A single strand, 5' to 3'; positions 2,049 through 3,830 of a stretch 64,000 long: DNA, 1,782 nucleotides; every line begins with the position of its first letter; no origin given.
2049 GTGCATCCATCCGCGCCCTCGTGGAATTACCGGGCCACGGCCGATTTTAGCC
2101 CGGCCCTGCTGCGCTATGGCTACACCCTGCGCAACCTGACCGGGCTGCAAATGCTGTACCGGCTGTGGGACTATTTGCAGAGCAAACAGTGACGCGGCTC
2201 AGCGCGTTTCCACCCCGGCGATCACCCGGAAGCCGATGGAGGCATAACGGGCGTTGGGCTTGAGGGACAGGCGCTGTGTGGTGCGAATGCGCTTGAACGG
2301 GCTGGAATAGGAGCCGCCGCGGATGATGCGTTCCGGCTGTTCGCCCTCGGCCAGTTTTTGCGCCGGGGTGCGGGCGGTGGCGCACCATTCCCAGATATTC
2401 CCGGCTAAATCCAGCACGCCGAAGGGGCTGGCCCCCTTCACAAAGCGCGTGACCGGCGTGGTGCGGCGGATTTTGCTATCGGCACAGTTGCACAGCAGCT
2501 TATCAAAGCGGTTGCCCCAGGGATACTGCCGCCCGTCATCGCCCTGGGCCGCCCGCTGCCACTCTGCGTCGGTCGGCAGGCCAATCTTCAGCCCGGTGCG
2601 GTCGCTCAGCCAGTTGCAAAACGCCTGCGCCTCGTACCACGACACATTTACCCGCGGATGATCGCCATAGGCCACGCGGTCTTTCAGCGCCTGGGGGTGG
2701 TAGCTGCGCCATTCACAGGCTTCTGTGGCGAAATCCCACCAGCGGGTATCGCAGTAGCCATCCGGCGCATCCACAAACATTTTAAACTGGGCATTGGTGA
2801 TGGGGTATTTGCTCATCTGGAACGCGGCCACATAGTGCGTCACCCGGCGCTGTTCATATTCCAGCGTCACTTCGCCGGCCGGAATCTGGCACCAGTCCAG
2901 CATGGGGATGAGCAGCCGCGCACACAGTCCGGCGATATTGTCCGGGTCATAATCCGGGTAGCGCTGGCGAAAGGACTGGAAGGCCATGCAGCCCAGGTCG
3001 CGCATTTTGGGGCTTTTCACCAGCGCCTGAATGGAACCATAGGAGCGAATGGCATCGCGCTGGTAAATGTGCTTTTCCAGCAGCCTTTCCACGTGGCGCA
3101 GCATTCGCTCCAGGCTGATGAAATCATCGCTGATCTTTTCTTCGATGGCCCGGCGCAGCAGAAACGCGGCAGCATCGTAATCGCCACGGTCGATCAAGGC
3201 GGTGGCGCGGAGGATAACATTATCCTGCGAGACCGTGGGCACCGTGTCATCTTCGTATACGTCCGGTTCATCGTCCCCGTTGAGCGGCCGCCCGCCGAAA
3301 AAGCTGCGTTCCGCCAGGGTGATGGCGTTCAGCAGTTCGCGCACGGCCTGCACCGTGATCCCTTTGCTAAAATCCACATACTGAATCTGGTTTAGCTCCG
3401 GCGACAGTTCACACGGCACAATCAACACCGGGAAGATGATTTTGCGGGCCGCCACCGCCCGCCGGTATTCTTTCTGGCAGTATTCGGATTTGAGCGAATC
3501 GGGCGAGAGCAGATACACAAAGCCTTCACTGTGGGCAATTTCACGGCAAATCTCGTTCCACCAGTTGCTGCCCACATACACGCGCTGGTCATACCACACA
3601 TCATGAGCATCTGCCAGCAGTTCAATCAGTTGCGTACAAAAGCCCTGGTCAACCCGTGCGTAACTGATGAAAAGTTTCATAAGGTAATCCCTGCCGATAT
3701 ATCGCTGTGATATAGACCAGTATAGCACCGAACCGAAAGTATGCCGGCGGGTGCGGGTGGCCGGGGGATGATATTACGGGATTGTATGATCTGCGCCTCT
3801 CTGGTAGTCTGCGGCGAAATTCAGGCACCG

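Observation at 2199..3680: Single-gene TIR domain fused to an FGE-sulfatase (SUMF1-like) domain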

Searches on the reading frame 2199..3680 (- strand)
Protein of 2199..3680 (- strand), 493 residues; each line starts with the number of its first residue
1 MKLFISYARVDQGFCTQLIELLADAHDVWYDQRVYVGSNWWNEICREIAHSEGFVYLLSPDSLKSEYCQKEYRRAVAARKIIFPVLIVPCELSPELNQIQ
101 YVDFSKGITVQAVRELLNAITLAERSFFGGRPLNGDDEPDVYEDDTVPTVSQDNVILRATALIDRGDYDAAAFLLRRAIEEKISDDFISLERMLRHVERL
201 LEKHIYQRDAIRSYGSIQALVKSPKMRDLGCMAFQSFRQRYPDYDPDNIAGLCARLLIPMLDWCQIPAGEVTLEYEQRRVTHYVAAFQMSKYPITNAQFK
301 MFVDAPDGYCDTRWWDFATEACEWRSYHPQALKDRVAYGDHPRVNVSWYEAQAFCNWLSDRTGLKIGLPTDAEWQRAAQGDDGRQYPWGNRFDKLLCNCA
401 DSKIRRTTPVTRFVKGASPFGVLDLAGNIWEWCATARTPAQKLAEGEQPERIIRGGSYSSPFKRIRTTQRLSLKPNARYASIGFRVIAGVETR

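Call 3: search_protein_families(library=pfam, proteins=[window:2199-3680:-], max_evalue=0.01)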
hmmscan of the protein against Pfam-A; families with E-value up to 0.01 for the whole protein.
window:2199-3680:- (493 aa): 2 families
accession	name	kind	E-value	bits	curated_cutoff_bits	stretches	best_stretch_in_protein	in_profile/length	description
PF03781.23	FGE-sulfatase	-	2.5e-44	152.3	23.3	1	267-487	9-254/255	Sulfatase-modifying factor enzyme 1-like domain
PF13676.11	TIR_2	-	4.1e-24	85.8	28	1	4-117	2-122/122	TIR domain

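Call 4: search_protein_families(library=padloc, proteins=[window:2199-3680:-], max_evalue=1)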
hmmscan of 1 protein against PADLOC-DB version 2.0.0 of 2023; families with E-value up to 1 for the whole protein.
window:2199-3680:- (493 aa): 6 families
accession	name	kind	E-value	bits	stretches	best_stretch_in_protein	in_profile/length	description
PDLC02421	Aga_TIR-PNTD1-PNTD2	-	3e-05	21.3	1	3-107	6-120/430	Class I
PDLC00420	ThsB1|ThsB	-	6e-05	20.4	1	3-91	4-102/319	TIR-like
PDLC02403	Aga_TIR-PNTD1-PNTD2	-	0.00017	18.8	1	26-107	30-119/443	Class I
PDLC00434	ThsB1|ThsB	-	0.00031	18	1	2-83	140-224/396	TIR-like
PDLC02012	SAVED5--SAVED_TIR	-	0.0059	13.8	1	2-78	15-94/404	-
PDLC01031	Csx1/Csm6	-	0.019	12.5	1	100-199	112-174/357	CARF+HEPN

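Call 5: search_protein_families(library=ncbifam, proteins=[window:2199-3680:-], max_evalue=0.1)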
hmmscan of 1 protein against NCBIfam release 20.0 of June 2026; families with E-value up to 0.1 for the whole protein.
window:2199-3680:- (493 aa): 9 families
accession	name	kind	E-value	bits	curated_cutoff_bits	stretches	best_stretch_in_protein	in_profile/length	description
TIGR04344.1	ovoA_Nterm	equivalog_domain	6.9e-22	77.9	400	1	274-441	214-388/444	5-histidylcysteine sulfoxide synthase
TIGR03440.2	egtB_TIGR03440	equivalog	1.1e-19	70.8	360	1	271-486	190-412/413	ergothioneine biosynthesis protein EgtB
NF041186.1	SenA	equivalog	7.1e-19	68.4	420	1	276-487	193-381/382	selenoneine synthase SenA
TIGR03525.2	GldK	equivalog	2.5e-16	60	350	1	335-487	214-404/408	T9SS ring complex lipoprotein PorK/GldK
NF051459.1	pyoverdine_PvdO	equivalog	2.3e-10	40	500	1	277-487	62-277/280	dihydropyoverdine dehydrogenase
NF040588.1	FxsC_Nterm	equivalog_domain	4.1e-06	26.8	130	1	16-78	33-97/182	TIR-like protein FxsC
NF058526.1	Thoeris_type3_ThcB4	equivalog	8e-05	21.6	220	1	2-79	129-209/375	Thoeris type III anti-phage system protein ThcB4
TIGR03524.1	GldJ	equivalog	0.0003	19.6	458.2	0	336-366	156-186/559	gliding motility lipoprotein GldJ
TIGR02171.1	Fb_sc_TIGR02171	subfamily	0.0084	14.1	544.35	1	368-489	161-282/912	TIGR02171 family lipoprotein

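Call 6: find_homologous_proteins(query=window:2199-3680:-, max_evalue=0.00001)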
Query window:2199-3680:- (493 aa): 2398 proteins with E <= 0.00001 among 8000 candidates; the best 120 are listed.
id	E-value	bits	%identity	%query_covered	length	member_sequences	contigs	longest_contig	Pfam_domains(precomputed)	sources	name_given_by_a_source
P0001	0.0e+0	1161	100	100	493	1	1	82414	PF03781.23,PF13676.12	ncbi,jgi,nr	ncbi:MAG: SUMF1/EgtB/PvdO family nonheme iron enzyme [Anaerolineae bacterium]|jgi:hypothetical prote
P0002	7.0e-195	666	58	99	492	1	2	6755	PF03781.23,PF13676.12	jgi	jgi:hypothetical protein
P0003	1.0e-166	573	51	99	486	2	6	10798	PF03781.23,PF13676.12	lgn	-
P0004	7.2e-166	571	51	99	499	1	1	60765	PF03781.23,PF13676.12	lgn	-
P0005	9.3e-165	567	49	99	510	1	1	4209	PF03781.23,PF13676.12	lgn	-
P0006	1.9e-164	566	51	99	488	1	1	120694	PF03781.23,PF13676.12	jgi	jgi:hypothetical protein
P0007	1.3e-161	557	51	99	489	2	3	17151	PF03781.23,PF13676.12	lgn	-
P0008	6.3e-161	554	50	99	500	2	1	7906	PF03781.23,PF13676.12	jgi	jgi:hypothetical protein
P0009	1.8e-159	549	49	99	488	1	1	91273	PF03781.23,PF13676.12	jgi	jgi:formylglycine-generating enzyme required for sulfatase activity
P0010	1.7e-158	546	51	99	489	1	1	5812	PF03781.23,PF13676.12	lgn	-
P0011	3.8e-158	545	49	99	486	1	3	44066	PF03781.23,PF13676.12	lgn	-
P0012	1.5e-157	543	49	99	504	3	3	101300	PF03781.23,PF13676.12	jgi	jgi:formylglycine-generating enzyme required for sulfatase activity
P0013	4.1e-157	542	49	99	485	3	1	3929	PF03781.23,PF13676.12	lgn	-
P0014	4.6e-157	542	50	99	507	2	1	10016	PF03781.23,PF13676.12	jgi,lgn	jgi:formylglycine-generating enzyme required for sulfatase activity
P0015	7.2e-157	541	49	99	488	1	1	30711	PF03781.23,PF13676.12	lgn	-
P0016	7.7e-157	541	48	99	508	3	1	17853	PF03781.23,PF13676.12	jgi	jgi:formylglycine-generating enzyme required for sulfatase activity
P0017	2.5e-156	539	49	99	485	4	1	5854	PF03781.23,PF13676.12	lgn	-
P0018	1.4e-154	533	49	99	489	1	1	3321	PF03781.23,PF13676.12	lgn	-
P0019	2.4e-154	533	49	99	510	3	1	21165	PF01582.26,PF03781.23,PF13676.12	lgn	-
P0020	6.4e-154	531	46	100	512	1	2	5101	PF03781.23,PF13676.12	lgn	-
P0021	1.8e-153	530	48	99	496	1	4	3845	PF03781.23,PF13676.12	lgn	-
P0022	9.1e-153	527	47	99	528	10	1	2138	PF03781.23,PF13676.12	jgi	jgi:formylglycine-generating enzyme required for sulfatase activity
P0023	5.9e-152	525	48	99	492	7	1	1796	PF03781.23,PF13676.12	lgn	-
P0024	6.2e-152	525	47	99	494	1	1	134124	PF03781.23,PF13676.12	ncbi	ncbi:MAG: SUMF1/EgtB/PvdO family nonheme iron enzyme [Anaerolineae bacterium]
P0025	7.9e-152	524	47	99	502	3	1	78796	PF03781.23,PF13676.12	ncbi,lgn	-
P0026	4.2e-151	522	47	99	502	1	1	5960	PF03781.23,PF13676.12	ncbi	-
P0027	4.5e-151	522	46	100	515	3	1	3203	PF03781.23,PF13676.12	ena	-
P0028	1.1e-150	521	47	99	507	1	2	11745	PF03781.23,PF13676.12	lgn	-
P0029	1.5e-150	520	48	99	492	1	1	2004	PF03781.23,PF13676.12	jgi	jgi:formylglycine-generating enzyme required for sulfatase activity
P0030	2.8e-150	519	50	99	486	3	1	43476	PF03781.23,PF13676.12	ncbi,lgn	-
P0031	5.5e-150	518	47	99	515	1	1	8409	PF03781.23,PF13676.12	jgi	jgi:formylglycine-generating enzyme required for sulfatase activity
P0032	7.0e-150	518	47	99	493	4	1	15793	PF03781.23,PF13676.12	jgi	jgi:formylglycine-generating enzyme required for sulfatase activity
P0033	1.8e-149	517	46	100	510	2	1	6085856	PF03781.23,PF13676.12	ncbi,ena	-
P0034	2.4e-149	516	48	99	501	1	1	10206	PF03781.23,PF13676.12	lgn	-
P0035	4.7e-149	515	47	99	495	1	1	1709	PF03781.23,PF13676.12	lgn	-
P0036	6.5e-149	515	46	99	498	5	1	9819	PF03781.23,PF13676.12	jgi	jgi:hypothetical protein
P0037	7.0e-149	515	47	99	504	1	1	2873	PF03781.23,PF13676.12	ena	-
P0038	1.9e-148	513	47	99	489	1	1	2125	PF03781.23,PF13676.12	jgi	jgi:sulfatase-modifying factor enzyme 1/TIR domain-containing protein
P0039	2.9e-148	513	48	99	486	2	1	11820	PF03781.23,PF13676.12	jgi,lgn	-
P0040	4.9e-148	512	46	99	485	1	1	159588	PF03781.23,PF13676.12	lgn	-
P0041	6.5e-148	511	46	99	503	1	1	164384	PF03781.23,PF13676.12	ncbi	-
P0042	9.0e-148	511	47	99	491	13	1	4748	PF03781.23,PF13676.12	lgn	-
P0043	1.5e-147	510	48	99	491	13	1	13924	PF03781.23,PF13676.12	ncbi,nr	ncbi:MAG: SUMF1/EgtB/PvdO family nonheme iron enzyme [Anaerolineae bacterium]|nr:SUMF1/EgtB/PvdO fam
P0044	3.7e-147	509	46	99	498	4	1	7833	PF03781.23,PF13676.12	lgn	-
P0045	1.3e-146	507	48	99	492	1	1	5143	PF03781.23,PF13676.12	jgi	jgi:formylglycine-generating enzyme required for sulfatase activity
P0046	2.4e-146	506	49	99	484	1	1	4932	PF03781.23,PF13676.12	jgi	jgi:hypothetical protein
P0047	7.5e-146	505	44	99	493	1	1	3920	PF03781.23,PF13676.12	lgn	-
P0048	2.4e-145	503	46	99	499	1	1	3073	PF03781.23,PF13676.12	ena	-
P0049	2.8e-145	503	44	99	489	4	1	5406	PF03781.23,PF13676.12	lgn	-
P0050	5.3e-145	502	44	99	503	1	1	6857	PF03781.23,PF13676.12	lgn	-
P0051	2.1e-144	500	45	99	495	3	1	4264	PF03781.23,PF13676.12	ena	-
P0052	2.1e-144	500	47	99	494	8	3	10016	PF03781.23,PF13676.12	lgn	-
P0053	2.1e-144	500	47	99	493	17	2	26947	PF03781.23,PF13676.12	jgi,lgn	jgi:formylglycine-generating enzyme required for sulfatase activity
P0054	2.2e-144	500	48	99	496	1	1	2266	PF03781.23,PF13676.12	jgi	jgi:formylglycine-generating enzyme required for sulfatase activity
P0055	4.3e-144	499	47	99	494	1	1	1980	PF03781.23,PF13676.12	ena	-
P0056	6.5e-144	498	45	99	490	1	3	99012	PF03781.23,PF13676.12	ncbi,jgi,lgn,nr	ncbi:MAG: hypothetical protein CUN56_01990 [Phototrophicales bacterium]|nr:MAG: hypothetical protein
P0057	7.2e-144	498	48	99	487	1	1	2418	PF03781.23,PF13676.12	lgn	-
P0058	7.4e-144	498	47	99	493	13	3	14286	PF03781.23,PF13676.12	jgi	-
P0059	8.9e-144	498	46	99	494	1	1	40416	PF03781.23,PF13676.12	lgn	-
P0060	3.8e-143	496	47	99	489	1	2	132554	PF03781.23,PF13676.12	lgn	-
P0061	3.9e-143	496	47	99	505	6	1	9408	PF03781.23,PF13676.12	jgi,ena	-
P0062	5.6e-143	495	46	99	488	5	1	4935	PF03781.23,PF13676.12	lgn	-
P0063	5.8e-143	495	44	99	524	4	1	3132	PF03781.23,PF13676.12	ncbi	-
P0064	1.6e-142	494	47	99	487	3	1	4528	PF03781.23,PF13676.12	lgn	-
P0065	8.7e-142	491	46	99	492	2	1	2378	PF03781.23,PF13676.12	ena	-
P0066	2.8e-141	490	47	99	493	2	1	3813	PF03781.23,PF13676.12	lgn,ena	-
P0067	4.4e-141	489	44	99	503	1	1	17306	PF03781.23,PF13676.12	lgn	-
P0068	7.8e-141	488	45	99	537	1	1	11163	PF03781.23,PF13676.12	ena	-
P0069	8.0e-141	488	46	99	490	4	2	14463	PF03781.23,PF13676.12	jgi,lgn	jgi:hypothetical protein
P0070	9.1e-141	488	45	99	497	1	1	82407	PF03781.23,PF13676.12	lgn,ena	-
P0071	1.2e-140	487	46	100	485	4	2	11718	PF03781.23,PF13676.12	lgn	-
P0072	1.8e-140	487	46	99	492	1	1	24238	PF03781.23,PF13676.12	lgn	-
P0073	3.3e-140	486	45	99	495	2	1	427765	PF03781.23,PF13676.12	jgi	jgi:formylglycine-generating enzyme required for sulfatase activity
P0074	3.5e-140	486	45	99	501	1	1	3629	PF03781.23,PF13676.12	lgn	-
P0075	3.7e-140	486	44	99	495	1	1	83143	PF03781.23,PF13676.12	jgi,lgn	jgi:hypothetical protein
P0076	6.0e-140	485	45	99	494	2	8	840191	PF03781.23,PF13676.12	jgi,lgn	jgi:formylglycine-generating enzyme required for sulfatase activity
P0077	1.8e-139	484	46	99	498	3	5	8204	PF03781.23,PF13676.12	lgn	-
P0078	3.2e-139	483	45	99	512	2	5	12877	PF03781.23,PF13676.12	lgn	-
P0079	9.0e-139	481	45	99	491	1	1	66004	PF03781.23,PF13676.12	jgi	-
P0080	1.8e-138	480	46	99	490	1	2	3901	PF03781.23,PF13676.12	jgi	jgi:hypothetical protein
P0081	2.1e-138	480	46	99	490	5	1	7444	PF03781.23,PF13676.12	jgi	jgi:hypothetical protein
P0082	2.8e-138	480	45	99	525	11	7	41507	PF03781.23,PF13676.12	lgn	-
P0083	3.7e-138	479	43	100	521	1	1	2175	PF03781.23,PF13676.12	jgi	jgi:hypothetical protein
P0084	5.0e-138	479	43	99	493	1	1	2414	PF03781.23,PF13676.12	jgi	jgi:formylglycine-generating enzyme required for sulfatase activity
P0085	1.2e-137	478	46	99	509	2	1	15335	PF03781.23,PF13676.12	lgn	-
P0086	1.9e-137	477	46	99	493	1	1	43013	PF03781.23,PF13676.12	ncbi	-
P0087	3.9e-137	476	45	99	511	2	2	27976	PF03781.23,PF13676.12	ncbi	-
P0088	9.0e-137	475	45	99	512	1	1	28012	PF03781.23,PF13676.12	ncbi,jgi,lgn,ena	-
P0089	9.9e-137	475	45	99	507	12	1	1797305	PF03781.23,PF13676.12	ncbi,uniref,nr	ncbi:MAG: SUMF1/EgtB/PvdO family nonheme iron enzyme [Chloroflexi bacterium]|uniref:SUMF1/EgtB/PvdO 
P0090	1.2e-136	474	46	99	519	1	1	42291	PF03781.23,PF13676.12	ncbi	-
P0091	1.3e-136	474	45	99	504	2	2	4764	PF03781.23,PF13676.12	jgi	jgi:hypothetical protein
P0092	1.3e-136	474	46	99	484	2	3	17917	PF03781.23,PF13676.12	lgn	-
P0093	1.4e-136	474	46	99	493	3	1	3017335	PF03781.23,PF13676.12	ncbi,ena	-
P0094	2.2e-136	473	44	47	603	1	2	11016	PF03781.23,PF13676.12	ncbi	-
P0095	4.7e-136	472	46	99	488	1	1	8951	PF03781.23,PF13676.12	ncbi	-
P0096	8.7e-136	471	44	99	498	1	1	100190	PF03781.23,PF13676.12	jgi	-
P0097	8.9e-136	471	44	99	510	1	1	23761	PF03781.23,PF13676.12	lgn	-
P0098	1.2e-135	471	43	99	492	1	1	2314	PF03781.23,PF13676.12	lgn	-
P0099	1.2e-135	471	46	99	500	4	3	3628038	PF03781.23,PF13676.12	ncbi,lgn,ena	ncbi:SUMF1/EgtB/PvdO family nonheme iron enzyme [Aggregatilineales bacterium SYSU G02658]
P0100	1.4e-135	471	45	99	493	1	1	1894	PF03781.23,PF13676.12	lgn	-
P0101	2.6e-135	470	43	99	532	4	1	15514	PF03781.23,PF13676.12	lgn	-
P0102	3.2e-135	470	45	99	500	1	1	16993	PF03781.23,PF13676.12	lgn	-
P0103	4.9e-135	469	45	99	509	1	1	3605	PF03781.23,PF13676.12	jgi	-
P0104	5.0e-135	469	44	99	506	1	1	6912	PF03781.23,PF13676.12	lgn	-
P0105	7.6e-135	468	44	99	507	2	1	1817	PF03781.23,PF13676.12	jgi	jgi:Sulfatase-modifying factor enzyme 1/TIR domain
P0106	8.0e-135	468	44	99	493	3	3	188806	PF03781.23,PF13676.12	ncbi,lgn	-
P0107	1.1e-134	468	44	99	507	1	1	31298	PF03781.23,PF13676.12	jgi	jgi:hypothetical protein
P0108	1.8e-134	467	44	99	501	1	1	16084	PF03781.23,PF13676.12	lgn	-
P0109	2.9e-134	466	44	99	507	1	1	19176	PF03781.23,PF13676.12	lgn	-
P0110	2.9e-134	466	44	99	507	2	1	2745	PF03781.23,PF13676.12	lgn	-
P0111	4.1e-134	466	45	99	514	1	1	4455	PF03781.23,PF13676.12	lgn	-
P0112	7.8e-134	465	43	99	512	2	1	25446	PF03781.23,PF13676.12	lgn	-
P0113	2.2e-133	463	43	99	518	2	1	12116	PF03781.23,PF13676.12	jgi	jgi:formylglycine-generating enzyme required for sulfatase activity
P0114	3.6e-133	463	46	99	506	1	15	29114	PF03781.23,PF13676.12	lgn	-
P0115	4.2e-133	463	45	99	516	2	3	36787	PF03781.23,PF13676.12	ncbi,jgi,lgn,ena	jgi:formylglycine-generating enzyme required for sulfatase activity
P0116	5.4e-133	462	44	99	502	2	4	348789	PF01582.26,PF03781.23,PF13676.12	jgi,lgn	jgi:formylglycine-generating enzyme required for sulfatase activity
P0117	6.8e-133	462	44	100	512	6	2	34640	PF03781.23,PF13676.12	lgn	-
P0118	2.0e-132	460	45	99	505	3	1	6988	PF03781.23,PF13676.12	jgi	-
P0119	2.4e-132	460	44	99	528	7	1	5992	PF03781.23,PF13676.12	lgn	-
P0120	2.6e-132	460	44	99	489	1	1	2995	PF03781.23,PF13676.12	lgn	-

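Call 13: search_solved_structures(query=window:2199-3680:-, max_evalue=0.01, show_alignments=3)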
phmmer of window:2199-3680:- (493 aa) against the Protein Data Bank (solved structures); distinct sequences matched with E-value up to 0.01: 31.
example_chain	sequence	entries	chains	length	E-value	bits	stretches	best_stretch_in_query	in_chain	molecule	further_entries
7spq_A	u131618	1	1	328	2.7e-21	78.8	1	261-485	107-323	Serine/threonine kinase ToxD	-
1y4j_A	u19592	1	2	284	2.2e-15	59.3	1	313-488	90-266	Sulfatase modifying factor 2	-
4x8b_A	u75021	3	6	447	7.2e-15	57.6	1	278-439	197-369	Sulfoxide synthase EgtB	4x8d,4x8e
8u41_A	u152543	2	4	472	9.6e-15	57.2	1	340-440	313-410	Selenoxide synthase OvsA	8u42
8ux5_A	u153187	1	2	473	2.1e-14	56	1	340-439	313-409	Selenoxide synthase OvsA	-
2q17_A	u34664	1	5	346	2.1e-13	52.8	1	297-486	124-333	formylglycine generating enzyme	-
6muj_A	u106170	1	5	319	2.1e-13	52.7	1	297-486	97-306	Formylglycine-generating enzyme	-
2aft_X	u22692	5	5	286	2.3e-13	52.6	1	312-488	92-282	Sulfatase modifying factor 1 | Sulfatase-modifying factor 1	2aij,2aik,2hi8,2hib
31dc_A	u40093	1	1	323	3.6e-13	52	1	312-488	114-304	Formylglycine-generating enzyme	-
7ml6_A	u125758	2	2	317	5.5e-13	51.3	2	311-401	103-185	CalU17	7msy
2afy_X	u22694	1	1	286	6.4e-13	51.1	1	312-488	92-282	Sulfatase modifying factor 1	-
2aii_X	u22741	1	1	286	7.2e-13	51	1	312-488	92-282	Sulfatase modifying factor 1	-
6vqp_A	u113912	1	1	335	7.9e-13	50.8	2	311-401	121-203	CalU17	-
1y1e_X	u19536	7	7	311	9e-13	50.6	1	312-488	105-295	C-alpha-formyglycine-generating enzyme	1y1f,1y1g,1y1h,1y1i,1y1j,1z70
5ssy_A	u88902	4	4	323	1.1e-12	50.3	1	312-488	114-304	Formylglycine-generating enzyme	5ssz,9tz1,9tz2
2y3c_A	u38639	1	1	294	1.2e-10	43.6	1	366-486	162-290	TREPONEMA DENTICOLA VARIABLE PROTEIN 1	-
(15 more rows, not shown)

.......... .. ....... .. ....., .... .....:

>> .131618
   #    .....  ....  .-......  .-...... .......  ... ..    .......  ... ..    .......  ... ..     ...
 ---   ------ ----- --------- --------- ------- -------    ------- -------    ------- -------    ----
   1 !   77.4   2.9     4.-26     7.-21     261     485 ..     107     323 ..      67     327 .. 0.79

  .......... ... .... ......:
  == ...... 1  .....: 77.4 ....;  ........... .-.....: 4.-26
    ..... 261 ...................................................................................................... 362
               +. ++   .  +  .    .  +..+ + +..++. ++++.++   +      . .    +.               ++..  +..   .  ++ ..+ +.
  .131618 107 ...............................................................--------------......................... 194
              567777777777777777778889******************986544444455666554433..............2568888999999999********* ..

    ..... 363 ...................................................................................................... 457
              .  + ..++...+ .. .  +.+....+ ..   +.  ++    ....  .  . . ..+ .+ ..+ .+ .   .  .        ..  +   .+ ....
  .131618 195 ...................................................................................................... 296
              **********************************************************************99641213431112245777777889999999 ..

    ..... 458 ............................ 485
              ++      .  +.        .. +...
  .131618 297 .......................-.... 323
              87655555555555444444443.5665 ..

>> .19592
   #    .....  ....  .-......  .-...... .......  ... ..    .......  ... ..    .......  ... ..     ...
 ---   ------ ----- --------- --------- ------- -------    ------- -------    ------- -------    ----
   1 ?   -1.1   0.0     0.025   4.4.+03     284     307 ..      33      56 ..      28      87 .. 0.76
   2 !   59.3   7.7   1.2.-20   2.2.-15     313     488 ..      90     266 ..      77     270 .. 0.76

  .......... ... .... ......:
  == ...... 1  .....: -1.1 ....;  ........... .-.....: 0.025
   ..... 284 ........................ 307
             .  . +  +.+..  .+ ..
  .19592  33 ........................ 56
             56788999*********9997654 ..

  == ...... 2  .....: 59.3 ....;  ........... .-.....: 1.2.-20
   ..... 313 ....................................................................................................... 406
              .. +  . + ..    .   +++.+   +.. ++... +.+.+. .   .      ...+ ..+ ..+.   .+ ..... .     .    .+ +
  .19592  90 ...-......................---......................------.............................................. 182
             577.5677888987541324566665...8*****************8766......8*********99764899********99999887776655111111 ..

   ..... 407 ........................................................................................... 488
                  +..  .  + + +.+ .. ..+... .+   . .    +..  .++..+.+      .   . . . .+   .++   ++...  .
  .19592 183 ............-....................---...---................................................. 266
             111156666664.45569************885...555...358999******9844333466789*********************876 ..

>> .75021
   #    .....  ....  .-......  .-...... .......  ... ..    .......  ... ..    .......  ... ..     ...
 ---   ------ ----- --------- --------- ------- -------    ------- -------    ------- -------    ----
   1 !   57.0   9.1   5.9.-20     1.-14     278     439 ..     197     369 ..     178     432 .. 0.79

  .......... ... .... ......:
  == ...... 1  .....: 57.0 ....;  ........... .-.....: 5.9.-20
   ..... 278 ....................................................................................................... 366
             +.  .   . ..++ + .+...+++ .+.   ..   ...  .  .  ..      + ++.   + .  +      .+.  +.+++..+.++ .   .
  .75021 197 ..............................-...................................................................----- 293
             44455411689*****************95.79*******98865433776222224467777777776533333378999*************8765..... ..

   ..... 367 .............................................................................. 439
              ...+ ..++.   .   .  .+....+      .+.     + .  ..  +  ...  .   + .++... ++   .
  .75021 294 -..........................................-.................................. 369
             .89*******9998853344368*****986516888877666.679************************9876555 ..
